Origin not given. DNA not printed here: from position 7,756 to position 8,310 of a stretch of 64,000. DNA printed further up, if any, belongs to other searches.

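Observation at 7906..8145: NuoB carries a tethered RnfB/corrinoid-FeS-type 4Fe-4S domain in a complex I operon that lacks nuoEFG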

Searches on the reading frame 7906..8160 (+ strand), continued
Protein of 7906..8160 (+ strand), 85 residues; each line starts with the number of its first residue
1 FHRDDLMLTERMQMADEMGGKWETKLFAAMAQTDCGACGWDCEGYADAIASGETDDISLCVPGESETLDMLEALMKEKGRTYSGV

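Call 34: search_solved_structures(query=A1, max_evalue=10, show_alignments=4)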
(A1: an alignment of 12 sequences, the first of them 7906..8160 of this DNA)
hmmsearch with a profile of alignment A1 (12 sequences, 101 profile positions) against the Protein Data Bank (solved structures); distinct sequences matched with E-value up to 10: 4.
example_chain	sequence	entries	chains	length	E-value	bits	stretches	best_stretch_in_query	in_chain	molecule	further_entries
4pu6_B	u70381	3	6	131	0.25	14.7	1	43-68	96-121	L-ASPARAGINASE BETA SUBUNIT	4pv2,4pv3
5fzr_A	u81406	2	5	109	0.55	13.6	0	73-99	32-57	DESIGNED TPR PROTEIN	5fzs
8ahx_B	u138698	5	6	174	0.66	13.3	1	45-91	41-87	Ion-translocating oxidoreductase complex subunit B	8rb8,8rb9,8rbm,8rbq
5fzq_A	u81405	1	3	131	1.1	12.6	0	74-99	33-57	DESIGNED TPR PROTEIN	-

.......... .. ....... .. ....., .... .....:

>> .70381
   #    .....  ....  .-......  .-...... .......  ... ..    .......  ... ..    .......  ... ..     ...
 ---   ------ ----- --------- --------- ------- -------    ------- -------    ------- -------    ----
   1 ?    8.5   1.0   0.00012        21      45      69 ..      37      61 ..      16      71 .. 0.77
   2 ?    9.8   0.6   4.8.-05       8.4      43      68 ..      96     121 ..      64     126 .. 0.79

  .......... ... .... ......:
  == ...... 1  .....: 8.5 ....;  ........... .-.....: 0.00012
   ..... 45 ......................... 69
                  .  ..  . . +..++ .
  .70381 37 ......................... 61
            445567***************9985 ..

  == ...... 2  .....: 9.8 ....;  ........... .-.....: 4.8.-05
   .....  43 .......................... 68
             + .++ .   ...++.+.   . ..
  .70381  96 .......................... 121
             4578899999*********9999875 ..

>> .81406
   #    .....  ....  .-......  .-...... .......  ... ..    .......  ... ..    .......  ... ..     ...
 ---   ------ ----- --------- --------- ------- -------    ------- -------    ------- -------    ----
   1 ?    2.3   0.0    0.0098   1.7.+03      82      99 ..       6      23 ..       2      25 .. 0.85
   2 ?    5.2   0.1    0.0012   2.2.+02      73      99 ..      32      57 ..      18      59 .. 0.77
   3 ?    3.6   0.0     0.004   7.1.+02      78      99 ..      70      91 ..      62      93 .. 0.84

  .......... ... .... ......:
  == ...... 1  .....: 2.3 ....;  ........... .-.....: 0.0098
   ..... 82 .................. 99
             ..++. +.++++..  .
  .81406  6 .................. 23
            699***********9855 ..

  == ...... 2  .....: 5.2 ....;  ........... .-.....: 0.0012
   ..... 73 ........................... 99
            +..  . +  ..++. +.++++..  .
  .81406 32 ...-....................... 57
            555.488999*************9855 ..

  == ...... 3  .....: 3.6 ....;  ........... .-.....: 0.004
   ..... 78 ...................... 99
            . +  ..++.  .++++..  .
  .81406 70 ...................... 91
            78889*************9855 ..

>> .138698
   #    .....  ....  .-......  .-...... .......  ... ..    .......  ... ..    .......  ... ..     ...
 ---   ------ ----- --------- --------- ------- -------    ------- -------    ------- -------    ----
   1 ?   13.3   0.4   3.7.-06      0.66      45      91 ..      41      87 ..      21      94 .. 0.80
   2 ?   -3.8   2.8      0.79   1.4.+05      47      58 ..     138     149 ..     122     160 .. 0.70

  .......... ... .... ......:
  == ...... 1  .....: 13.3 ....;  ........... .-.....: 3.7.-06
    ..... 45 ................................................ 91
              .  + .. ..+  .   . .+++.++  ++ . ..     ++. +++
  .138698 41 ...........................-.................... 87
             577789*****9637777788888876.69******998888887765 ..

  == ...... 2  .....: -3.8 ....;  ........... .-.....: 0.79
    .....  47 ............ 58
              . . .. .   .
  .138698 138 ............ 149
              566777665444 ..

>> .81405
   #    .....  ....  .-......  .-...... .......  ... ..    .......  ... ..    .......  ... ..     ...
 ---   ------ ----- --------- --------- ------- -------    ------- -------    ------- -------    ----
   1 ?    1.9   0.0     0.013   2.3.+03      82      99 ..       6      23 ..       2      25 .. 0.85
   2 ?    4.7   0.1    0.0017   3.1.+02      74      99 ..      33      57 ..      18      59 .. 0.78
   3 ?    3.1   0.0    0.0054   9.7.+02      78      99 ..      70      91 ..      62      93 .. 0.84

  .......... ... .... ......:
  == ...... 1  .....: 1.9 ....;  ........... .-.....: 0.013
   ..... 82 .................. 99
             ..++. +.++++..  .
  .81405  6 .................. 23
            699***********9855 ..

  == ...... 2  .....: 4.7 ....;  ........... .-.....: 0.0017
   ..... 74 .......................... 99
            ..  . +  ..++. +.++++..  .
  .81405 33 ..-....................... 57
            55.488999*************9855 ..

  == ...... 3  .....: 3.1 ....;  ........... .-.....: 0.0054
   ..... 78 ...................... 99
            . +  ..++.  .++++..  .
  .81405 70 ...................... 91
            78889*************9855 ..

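Call 40: list_cluster_members(proteins=[P0221, P0216, P0225, P0207, P0214, P0206, P0226, P0244, P0326, P0202])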
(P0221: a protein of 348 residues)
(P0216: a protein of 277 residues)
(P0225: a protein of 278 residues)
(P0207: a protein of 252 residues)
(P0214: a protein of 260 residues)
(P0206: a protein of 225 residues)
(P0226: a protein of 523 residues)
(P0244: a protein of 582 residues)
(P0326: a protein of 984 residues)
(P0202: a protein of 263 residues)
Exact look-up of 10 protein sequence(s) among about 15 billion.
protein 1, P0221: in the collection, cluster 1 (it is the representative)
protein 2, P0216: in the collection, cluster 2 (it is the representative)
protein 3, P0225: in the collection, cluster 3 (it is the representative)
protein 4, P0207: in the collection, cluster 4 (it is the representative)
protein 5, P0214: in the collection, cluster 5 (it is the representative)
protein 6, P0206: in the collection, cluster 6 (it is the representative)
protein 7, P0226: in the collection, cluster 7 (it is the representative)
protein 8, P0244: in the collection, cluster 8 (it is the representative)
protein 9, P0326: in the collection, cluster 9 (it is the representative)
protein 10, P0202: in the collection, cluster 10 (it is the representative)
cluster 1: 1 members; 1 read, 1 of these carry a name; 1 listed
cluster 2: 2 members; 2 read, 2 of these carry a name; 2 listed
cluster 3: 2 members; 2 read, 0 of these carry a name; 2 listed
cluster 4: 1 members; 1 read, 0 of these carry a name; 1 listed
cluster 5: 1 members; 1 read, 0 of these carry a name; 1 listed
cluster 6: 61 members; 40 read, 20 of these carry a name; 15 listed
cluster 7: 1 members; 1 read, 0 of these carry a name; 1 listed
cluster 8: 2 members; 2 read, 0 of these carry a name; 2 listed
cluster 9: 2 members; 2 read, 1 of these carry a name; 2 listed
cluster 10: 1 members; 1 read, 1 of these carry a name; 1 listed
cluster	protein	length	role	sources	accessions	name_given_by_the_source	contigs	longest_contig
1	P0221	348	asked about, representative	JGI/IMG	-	NADH-quinone oxidoreductase subunit I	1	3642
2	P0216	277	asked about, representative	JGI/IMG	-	NADH-quinone oxidoreductase subunit I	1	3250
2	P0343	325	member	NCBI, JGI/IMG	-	NADH-quinone oxidoreductase subunit I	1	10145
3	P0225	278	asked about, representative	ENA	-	-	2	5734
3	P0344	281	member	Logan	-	-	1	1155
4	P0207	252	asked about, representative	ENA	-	-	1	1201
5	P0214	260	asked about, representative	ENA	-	-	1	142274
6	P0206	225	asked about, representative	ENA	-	-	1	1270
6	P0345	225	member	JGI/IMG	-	hypothetical protein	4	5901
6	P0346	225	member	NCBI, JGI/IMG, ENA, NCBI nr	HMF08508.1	MAG TPA: (Fe-S)-binding protein [Thermoanaerobaculia bacterium] | (Fe-S)-binding protein [Thermoanaerobaculia bacterium]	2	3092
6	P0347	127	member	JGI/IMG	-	sulfite reductase (NADPH) flavoprotein alpha-component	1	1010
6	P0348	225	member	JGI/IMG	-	putative Fe-S cluster protein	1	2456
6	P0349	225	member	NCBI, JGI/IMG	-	hypothetical protein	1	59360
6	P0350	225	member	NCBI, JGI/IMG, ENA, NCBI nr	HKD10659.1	MAG TPA: (Fe-S)-binding protein [Thermoanaerobaculia bacterium] | (Fe-S)-binding protein [Thermoanaerobaculia bacterium]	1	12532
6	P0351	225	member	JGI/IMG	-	hypothetical protein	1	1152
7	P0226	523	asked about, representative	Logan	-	-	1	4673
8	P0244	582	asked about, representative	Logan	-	-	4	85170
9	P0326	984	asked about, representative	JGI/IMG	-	sulfite reductase (NADPH) flavoprotein alpha-component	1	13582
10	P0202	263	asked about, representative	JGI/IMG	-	Na+-translocating ferredoxin:NAD+ oxidoreductase RNF subunit RnfB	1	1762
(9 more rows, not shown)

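Call 41: find_encoding_contigs(protein=P0349, flank=10000, max_places=2)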
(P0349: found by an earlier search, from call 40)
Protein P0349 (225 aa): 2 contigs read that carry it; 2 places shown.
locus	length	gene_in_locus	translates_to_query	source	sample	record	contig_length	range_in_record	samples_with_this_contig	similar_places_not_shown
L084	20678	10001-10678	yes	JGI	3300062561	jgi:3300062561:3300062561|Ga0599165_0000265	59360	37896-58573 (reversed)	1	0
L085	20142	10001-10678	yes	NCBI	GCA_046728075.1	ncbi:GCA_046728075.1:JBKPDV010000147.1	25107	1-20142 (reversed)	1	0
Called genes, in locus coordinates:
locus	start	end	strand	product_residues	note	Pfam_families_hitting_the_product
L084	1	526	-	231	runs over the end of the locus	PF00005:ABC_tran, PF13304:AAA_21 (faint)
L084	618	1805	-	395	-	PF12704:MacB_PCD, PF02687:FtsX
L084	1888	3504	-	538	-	PF01336:tRNA_anti-codon, PF00152:tRNA-synt_2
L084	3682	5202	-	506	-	-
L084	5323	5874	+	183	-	PF00156:Pribosyltran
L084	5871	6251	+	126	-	PF01042:Ribonuc_L-PSP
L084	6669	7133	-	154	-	PF13664:DUF4149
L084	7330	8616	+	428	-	PF13231:PMT_2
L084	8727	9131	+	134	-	-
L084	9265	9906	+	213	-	PF00753:Lactamase_B, PF23023:Anti-Pycsar_Apyc1 (faint), PF12706:Lactamase_B_2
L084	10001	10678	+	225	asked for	PF04060:FeS (weak)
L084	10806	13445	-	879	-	PF00672:HAMP, PF01590:GAF, PF13185:GAF_2, PF13492:GAF_3 (weak), PF00512:HisKA, PF02518:HATPase_c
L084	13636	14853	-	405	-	PF12704:MacB_PCD, PF02687:FtsX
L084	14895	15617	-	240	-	PF02463:SMC_N (faint), PF00005:ABC_tran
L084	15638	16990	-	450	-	PF25917:BSH_RND, PF25973:BSH_CzcB, PF25876:HH_MFP_RND, PF25954:Beta-barrel_RND_2, PF25990:Beta-barrel_YknX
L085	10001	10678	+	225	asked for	PF04060:FeS (weak)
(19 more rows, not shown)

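Call 42: find_encoding_contigs(protein=P0343, flank=10000, max_places=2)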
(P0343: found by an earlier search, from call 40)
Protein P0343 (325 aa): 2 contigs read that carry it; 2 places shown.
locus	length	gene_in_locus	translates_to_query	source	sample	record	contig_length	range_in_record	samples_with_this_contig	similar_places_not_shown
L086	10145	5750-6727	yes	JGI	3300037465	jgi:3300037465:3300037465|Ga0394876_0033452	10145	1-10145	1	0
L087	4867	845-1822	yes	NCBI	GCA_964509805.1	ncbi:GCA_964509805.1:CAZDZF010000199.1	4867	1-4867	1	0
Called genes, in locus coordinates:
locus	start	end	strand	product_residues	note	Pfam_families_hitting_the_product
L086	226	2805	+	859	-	PF07719:TPR_2 (faint), PF13525:YfiO (faint), PF12688:TPR_5 (faint), PF13432:TPR_16 (weak), PF13432:TPR_16 (weak), PF13424:TPR_12, PF13432:TPR_16 (weak), PF09976:TPR_21 (weak), +8 more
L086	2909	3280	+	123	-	PF00507:Oxidored_q4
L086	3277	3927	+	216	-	PF01058:Oxidored_q6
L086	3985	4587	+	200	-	PF00329:Complex1_30kDa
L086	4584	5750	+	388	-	PF00346:Complex1_49kDa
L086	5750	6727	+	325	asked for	PF13187:Fer4_9 (faint), PF12838:Fer4_7, PF13484:Fer4_16 (faint), PF00037:Fer4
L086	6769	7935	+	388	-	PF00146:NADHdh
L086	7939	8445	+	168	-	PF00499:Oxidored_q3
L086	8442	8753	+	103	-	PF00420:Oxidored_q2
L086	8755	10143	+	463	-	?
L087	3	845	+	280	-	?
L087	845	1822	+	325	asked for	PF13187:Fer4_9 (faint), PF12838:Fer4_7, PF13484:Fer4_16 (faint), PF00037:Fer4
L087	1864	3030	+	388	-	PF00146:NADHdh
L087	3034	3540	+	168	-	PF00499:Oxidored_q3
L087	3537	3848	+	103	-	PF00420:Oxidored_q2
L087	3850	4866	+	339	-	?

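Call 43: find_encoding_contigs(protein=P0214, flank=10000, max_places=2)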
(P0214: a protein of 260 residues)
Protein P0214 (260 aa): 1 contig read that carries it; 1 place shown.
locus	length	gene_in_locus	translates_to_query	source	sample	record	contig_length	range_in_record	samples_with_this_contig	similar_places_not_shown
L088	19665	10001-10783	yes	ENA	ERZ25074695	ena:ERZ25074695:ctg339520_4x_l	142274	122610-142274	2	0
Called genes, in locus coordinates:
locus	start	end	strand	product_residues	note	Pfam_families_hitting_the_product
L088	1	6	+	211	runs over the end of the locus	PF02698:DUF218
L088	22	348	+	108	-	PF02575:YbaB_DNA_bd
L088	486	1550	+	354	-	PF11449:ArsP_2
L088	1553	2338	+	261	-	PF03372:Exo_endo_phos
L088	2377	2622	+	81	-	-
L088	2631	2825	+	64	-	-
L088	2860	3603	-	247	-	PF06764:DUF1223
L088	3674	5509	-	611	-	PF00009:GTP_EFTU, PF03144:GTP_EFTU_D2, PF22042:EF-G_D2, PF00679:EFG_C, PF21018:BipA_C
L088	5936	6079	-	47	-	PF07896:DUF1674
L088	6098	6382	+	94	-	PF01817:CM_2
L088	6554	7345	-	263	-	-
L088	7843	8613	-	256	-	-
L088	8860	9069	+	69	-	-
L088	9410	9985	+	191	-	-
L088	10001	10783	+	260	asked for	PF04060:FeS (weak)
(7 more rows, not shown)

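Call 44: predict_structure(alignment_id=A1)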
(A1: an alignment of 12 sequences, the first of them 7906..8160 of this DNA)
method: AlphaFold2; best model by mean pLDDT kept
length: 85 residues; sequences in the alignment: 12
mean_pLDDT: 90.5   pTM: 0.81
mean pLDDT of the five models: 90.5, 89.9, 88.3, 87.0, 81.9
residues with pLDDT >= 90: 60; 70-90: 25; 50-70: 0; < 50: 0
segments of 3 or more residues with pLDDT < 50: none
pLDDT, mean of each block of 10 residues (from residue 1): 88 94 94 82 92 92 89 95 88
secondary structure, 60 per line:
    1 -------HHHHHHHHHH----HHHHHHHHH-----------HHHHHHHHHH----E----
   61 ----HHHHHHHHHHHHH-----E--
elements in order: H8-17 H22-30 H42-51 H65-77

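Call 46: search_protein_families(library=ncbifam, proteins=[P0226, P0244, P0206, P0343, P0214, P0326], max_evalue=0.01)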
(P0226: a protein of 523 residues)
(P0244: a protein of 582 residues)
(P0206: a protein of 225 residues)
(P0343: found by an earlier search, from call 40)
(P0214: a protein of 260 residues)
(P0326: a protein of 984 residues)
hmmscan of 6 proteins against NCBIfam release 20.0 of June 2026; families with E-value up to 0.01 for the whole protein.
P0226 (523 aa): 15 families
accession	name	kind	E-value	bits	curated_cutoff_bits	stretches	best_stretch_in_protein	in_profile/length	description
NF004859.0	PRK06214.1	equivalog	1.4e-187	624.6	432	1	4-523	13-539/539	sulfite reductase subunit alpha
TIGR01931.1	cysJ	equivalog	9.4e-123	410.9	668.15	1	128-523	202-597/597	assimilatory sulfite reductase (NADPH) flavoprotein subunit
NF008197.0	PRK10953.1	equivalog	9.2e-111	371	838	1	155-523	233-601/601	NADPH-dependent assimilatory sulfite reductase flavoprotein subunit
NF045929.1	FNRPetHCyano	equivalog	4.3e-29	101.5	600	1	311-520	185-408/411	ferredoxin--NADP reductase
NF058510.1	bifunc_CpcD_PetH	exception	9.4e-29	100.3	635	1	311-523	181-405/405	bifunctional rod-capping linker CpcD/ferredoxin--NADP reductase PetH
TIGR03224.1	benzo_boxA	equivalog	9.8e-24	84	459.2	1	311-518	199-406/411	benzoyl-CoA 2,3-epoxidase subunit BoxA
TIGR01944.1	rnfB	subfamily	2.1e-08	33.9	68.7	1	66-129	26-88/190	RnfABCDGE type electron transport complex subunit B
NF003475.0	PRK05113.1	equivalog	1.5e-07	31.5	203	1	71-131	31-91/190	electron transport complex subunit RsxB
NF040830.1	sulfhyd_ShyC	equivalog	1.3e-05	24.6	600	1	343-454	75-187/288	NAD(P)-dependent hydrogenase/sulfhydrogenase 2 subunit gamma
NF006446.0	PRK08764.1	equivalog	1.7e-05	24.7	220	1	78-125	10-57/139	Rnf electron transport complex subunit RnfB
NF005415.0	PRK06991.1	equivalog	2.8e-05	23.9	281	1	78-126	9-57/284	electron transport complex subunit RsxB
NF040810.1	BenC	equivalog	7e-05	22.1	430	1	341-479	171-305/333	benzoate 1,2-dioxygenase electron transfer component BenC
NF009805.0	PRK13289.1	equivalog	0.0002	20.4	432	1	310-484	205-372/399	NO-inducible flavohemoprotein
NF005503.0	PRK07118.1-2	equivalog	0.0006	19.1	252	1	64-124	22-83/292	RnfABCDGE type electron transport complex subunit B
NF045803.1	MethMoxFADbindMmoC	equivalog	0.0022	16.8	500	1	343-429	180-265/343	aromatic/alkene monooxygenase hydroxylase FAD-binding subunit MmoC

P0244 (582 aa): 21 families
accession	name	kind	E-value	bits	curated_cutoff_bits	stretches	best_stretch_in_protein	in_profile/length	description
NF004859.0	PRK06214.1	equivalog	2.5e-206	686.5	432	1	18-582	6-539/539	sulfite reductase subunit alpha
TIGR01931.1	cysJ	equivalog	2.6e-123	412.7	668.15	1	190-582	210-597/597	assimilatory sulfite reductase (NADPH) flavoprotein subunit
NF008197.0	PRK10953.1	equivalog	5.3e-104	348.7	838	1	183-582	209-601/601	NADPH-dependent assimilatory sulfite reductase flavoprotein subunit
NF045929.1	FNRPetHCyano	equivalog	5.1e-34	117.8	600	2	367-582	185-411/411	ferredoxin--NADP reductase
NF058510.1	bifunc_CpcD_PetH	exception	1.9e-33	115.8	635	2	367-582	181-405/405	bifunctional rod-capping linker CpcD/ferredoxin--NADP reductase PetH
TIGR03224.1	benzo_boxA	equivalog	3e-25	89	459.2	1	367-577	199-406/411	benzoyl-CoA 2,3-epoxidase subunit BoxA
TIGR01944.1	rnfB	subfamily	1.9e-08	34.1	68.7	1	127-174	43-89/190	RnfABCDGE type electron transport complex subunit B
NF003475.0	PRK05113.1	equivalog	1.1e-06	28.6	203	1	125-182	41-94/190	electron transport complex subunit RsxB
NF005415.0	PRK06991.1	equivalog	6.9e-06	25.9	281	1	126-172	13-59/284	electron transport complex subunit RsxB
NF009805.0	PRK13289.1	equivalog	1.3e-05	24.4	432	1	361-542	200-371/399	NO-inducible flavohemoprotein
NF006446.0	PRK08764.1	equivalog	3.3e-05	23.8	220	1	128-173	16-61/139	Rnf electron transport complex subunit RnfB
NF040810.1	BenC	equivalog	3.6e-05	23.1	430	1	400-536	172-303/333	benzoate 1,2-dioxygenase electron transfer component BenC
NF005503.0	PRK07118.1-2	equivalog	7.2e-05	22.2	252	1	120-177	33-93/292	RnfABCDGE type electron transport complex subunit B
TIGR02911.1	sulfite_red_B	equivalog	0.00038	19.6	288.6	1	403-498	69-163/261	anaerobic sulfite reductase subunit AsrB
NF045803.1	MethMoxFADbindMmoC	equivalog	0.00041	19.2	500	1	401-487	180-264/343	aromatic/alkene monooxygenase hydroxylase FAD-binding subunit MmoC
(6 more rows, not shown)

P0206 (225 aa): 6 families
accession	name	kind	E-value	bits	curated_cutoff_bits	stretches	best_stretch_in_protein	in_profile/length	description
NF004859.0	PRK06214.1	equivalog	1.5e-28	99.7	432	1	132-219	58-145/539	sulfite reductase subunit alpha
TIGR01944.1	rnfB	subfamily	1.2e-09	38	68.7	1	159-217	33-90/190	RnfABCDGE type electron transport complex subunit B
NF005415.0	PRK06991.1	equivalog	2.2e-09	37.4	281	1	162-221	7-66/284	electron transport complex subunit RsxB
NF003475.0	PRK05113.1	equivalog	2.9e-07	30.5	203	1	162-216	36-89/190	electron transport complex subunit RsxB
NF005503.0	PRK07118.1-2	equivalog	1.2e-06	28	252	1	166-214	38-87/292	RnfABCDGE type electron transport complex subunit B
NF006446.0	PRK08764.1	equivalog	4.6e-05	23.3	220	1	160-216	6-62/139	Rnf electron transport complex subunit RnfB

P0343 (325 aa): 58 families (the best 25 are shown)
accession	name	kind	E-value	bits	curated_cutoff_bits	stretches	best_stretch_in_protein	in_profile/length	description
NF004859.0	PRK06214.1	equivalog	1.2e-43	149.6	432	1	183-321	7-146/539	sulfite reductase subunit alpha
TIGR01971.1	NuoI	subfamily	6.4e-27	93.6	113.05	1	25-132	11-113/121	NADH-quinone oxidoreductase, chain I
NF004537.0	PRK05888.1-3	equivalog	2.5e-24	86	163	1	7-141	24-153/204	NADH-quinone oxidoreductase subunit NuoI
NF004538.0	PRK05888.1-4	equivalog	1.8e-23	82.9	135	1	5-150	15-149/162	NADH-quinone oxidoreductase subunit NuoI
NF004536.0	PRK05888.1-1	equivalog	3.1e-21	75.5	212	1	26-141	27-137/180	NADH-quinone oxidoreductase subunit NuoI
NF004539.0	PRK05888.1-5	equivalog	2.6e-20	72.7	225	1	26-146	30-145/162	NADH-quinone oxidoreductase subunit NuoI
NF004540.0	PRK05888.2-1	equivalog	1.6e-19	69.9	215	1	4-130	2-116/139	NADH-quinone oxidoreductase subunit NuoI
NF004542.0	PRK05888.2-3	equivalog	7.2e-19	68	248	1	6-131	36-153/203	NADH-quinone oxidoreductase subunit NuoI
NF004544.0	PRK05888.2-6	equivalog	1.8e-15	57.1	457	1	2-130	30-149/220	NADH-quinone oxidoreductase subunit NuoI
NF009053.0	PRK12387.1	subfamily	6.6e-15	55.3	204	1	28-130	14-103/180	formate hydrogenlyase complex iron-sulfur subunit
NF004545.0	PRK05888.3-1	equivalog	3.6e-14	52.7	229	1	28-128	42-134/154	NADH-quinone oxidoreductase subunit NuoI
TIGR00403.1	ndhI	equivalog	3.1e-13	49.7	302.35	1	26-138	36-139/183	NAD(P)H-quinone oxidoreductase subunit I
TIGR01944.1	rnfB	subfamily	2.8e-12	46.6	68.7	1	249-317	22-89/190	RnfABCDGE type electron transport complex subunit B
NF040612.1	F420_dehyd_FpoI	exception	1.7e-11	44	180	1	27-144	17-127/135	F420H2 dehydrogenase subunit FpoI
NF004541.0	PRK05888.2-2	equivalog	1.8e-11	44.2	217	1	7-139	21-132/168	NADH-quinone oxidoreductase subunit NuoI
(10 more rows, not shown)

P0214 (260 aa): 6 families
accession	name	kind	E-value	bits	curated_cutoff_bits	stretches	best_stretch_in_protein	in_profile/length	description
NF004859.0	PRK06214.1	equivalog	2.8e-32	112.1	432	1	154-259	37-142/539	sulfite reductase subunit alpha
TIGR01944.1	rnfB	subfamily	4.7e-10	39.3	68.7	1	198-258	29-88/190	RnfABCDGE type electron transport complex subunit B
NF005415.0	PRK06991.1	equivalog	9.5e-08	32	281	1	205-258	7-60/284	electron transport complex subunit RsxB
NF003475.0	PRK05113.1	equivalog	1.3e-07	31.7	203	1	204-258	35-88/190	electron transport complex subunit RsxB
NF006446.0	PRK08764.1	equivalog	2.5e-06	27.4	220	1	204-249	7-52/139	Rnf electron transport complex subunit RnfB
NF005503.0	PRK07118.1-2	equivalog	4.4e-05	22.9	252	1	206-255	35-85/292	RnfABCDGE type electron transport complex subunit B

P0326 (984 aa): 21 families
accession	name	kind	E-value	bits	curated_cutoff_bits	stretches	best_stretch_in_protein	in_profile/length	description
NF004859.0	PRK06214.1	equivalog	2.9e-167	557.6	432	1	492-984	46-539/539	sulfite reductase subunit alpha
TIGR01931.1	cysJ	equivalog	9.5e-110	367.9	668.15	1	625-984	223-597/597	assimilatory sulfite reductase (NADPH) flavoprotein subunit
NF008197.0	PRK10953.1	equivalog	7.2e-95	318.5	838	1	611-984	213-601/601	NADPH-dependent assimilatory sulfite reductase flavoprotein subunit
NF007126.0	PRK09567.1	equivalog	4.6e-45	153.8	523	1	48-405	75-436/595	NirA family protein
TIGR02435.1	CobG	equivalog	7.3e-34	117.4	234.8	1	81-405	15-316/388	precorrin-3B synthase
NF058510.1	bifunc_CpcD_PetH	exception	7.5e-23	80.9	635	1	766-984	176-405/405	bifunctional rod-capping linker CpcD/ferredoxin--NADP reductase PetH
NF007125.0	PRK09566.1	equivalog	1.6e-22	79.6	594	1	92-398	74-376/513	ferredoxin--nitrite reductase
NF045929.1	FNRPetHCyano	equivalog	5.3e-22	78.2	600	1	766-984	180-411/411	ferredoxin--NADP reductase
TIGR03224.1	benzo_boxA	equivalog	2.4e-21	76.1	459.2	1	765-972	193-402/411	benzoyl-CoA 2,3-epoxidase subunit BoxA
NF009805.0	PRK13289.1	equivalog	5.4e-09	35.5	432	1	768-964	203-390/399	NO-inducible flavohemoprotein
TIGR01944.1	rnfB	subfamily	7.7e-09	35.4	68.7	1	522-591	23-91/190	RnfABCDGE type electron transport complex subunit B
NF003475.0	PRK05113.1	equivalog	1.4e-07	31.5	203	1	531-589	32-89/190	electron transport complex subunit RsxB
NF005415.0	PRK06991.1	equivalog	1.2e-06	28.4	281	1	533-597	5-68/284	electron transport complex subunit RsxB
NF040810.1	BenC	equivalog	5.1e-06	25.9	430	1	771-953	151-317/333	benzoate 1,2-dioxygenase electron transfer component BenC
NF005503.0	PRK07118.1-2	equivalog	1.7e-05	24.2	252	1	530-585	29-85/292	RnfABCDGE type electron transport complex subunit B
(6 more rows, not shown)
